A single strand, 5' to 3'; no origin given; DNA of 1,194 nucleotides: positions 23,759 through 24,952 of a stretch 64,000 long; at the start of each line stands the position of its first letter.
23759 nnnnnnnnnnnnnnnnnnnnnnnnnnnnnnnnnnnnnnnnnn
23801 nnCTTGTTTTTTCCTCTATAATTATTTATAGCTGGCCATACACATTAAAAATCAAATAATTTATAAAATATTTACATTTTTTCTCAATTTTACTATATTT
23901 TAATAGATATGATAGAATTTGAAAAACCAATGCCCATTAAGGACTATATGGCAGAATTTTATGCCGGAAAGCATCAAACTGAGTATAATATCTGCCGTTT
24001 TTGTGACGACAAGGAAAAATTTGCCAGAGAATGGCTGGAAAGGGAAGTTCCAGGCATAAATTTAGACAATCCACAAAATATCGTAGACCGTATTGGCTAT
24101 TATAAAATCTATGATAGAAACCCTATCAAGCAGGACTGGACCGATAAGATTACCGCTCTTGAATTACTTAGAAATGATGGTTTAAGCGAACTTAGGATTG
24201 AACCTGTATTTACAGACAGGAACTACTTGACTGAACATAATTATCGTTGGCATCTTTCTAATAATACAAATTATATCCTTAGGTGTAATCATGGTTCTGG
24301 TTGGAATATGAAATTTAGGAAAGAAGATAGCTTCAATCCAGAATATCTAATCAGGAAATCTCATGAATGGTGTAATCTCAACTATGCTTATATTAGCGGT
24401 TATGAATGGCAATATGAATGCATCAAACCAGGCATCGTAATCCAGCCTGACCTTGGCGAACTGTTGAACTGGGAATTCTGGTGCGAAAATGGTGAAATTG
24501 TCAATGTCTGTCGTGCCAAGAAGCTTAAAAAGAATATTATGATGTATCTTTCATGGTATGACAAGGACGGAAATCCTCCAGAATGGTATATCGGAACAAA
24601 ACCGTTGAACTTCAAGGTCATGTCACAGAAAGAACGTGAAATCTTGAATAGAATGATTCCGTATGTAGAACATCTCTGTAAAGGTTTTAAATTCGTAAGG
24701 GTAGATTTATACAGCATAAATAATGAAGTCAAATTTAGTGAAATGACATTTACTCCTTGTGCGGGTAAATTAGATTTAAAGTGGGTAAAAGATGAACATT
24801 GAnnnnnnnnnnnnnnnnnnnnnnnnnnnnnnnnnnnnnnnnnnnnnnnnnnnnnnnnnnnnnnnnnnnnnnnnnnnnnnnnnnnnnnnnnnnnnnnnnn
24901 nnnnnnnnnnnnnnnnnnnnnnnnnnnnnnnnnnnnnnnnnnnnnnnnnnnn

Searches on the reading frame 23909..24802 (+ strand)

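Call 35: search_protein_families(library=pfam, alignment_id=A3, max_evalue=0.001)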
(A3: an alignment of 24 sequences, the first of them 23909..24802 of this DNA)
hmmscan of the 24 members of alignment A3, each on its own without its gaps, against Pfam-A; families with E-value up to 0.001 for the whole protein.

A. member 1, window:23909-24802:+ (297 aa): 1 family
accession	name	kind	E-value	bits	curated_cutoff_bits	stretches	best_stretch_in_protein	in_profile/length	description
PF14305.11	ATPgrasp_TupA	-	1.1e-12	48.5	25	1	64-287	5-224/241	TupA-like ATPgrasp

B. families by the number of members that match (of 24 scanned): 23 families
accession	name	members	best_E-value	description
PF13597.11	NRDD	1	4.5e-180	Anaerobic ribonucleoside-triphosphate reductase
PF13353.11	Fer4_12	1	1.6e-48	4Fe-4S single cluster domain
PF00028.23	Cadherin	1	5.7e-39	Cadherin domain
PF01145.31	Band_7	1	7.5e-24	SPFH domain / Band 7 family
PF01228.26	Gly_radical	1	4.7e-21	Glycine radical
PF04851.21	ResIII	1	4.9e-21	Type III restriction enzyme, res subunit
PF03477.21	ATP-cone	1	5.5e-14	ATP cone domain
PF04193.19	PQ-loop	1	2.3e-13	PQ loop repeat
PF00270.35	DEAD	1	4.5e-13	DEAD/DEAH box helicase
PF14305.11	ATPgrasp_TupA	1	1.1e-12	TupA-like ATPgrasp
PF21241.2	UvsW_N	1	6.1e-11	DNA helicase UvsW, N-terminal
PF18766.7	SWI2_SNF2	1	8.3e-11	SWI2/SNF2 ATPase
PF17803.7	Cadherin_4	1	1.5e-10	Bacterial cadherin-like domain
PF15975.10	Flot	1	9.2e-10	Flotillin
PF00271.37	Helicase_C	1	7.7e-09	Helicase conserved C-terminal domain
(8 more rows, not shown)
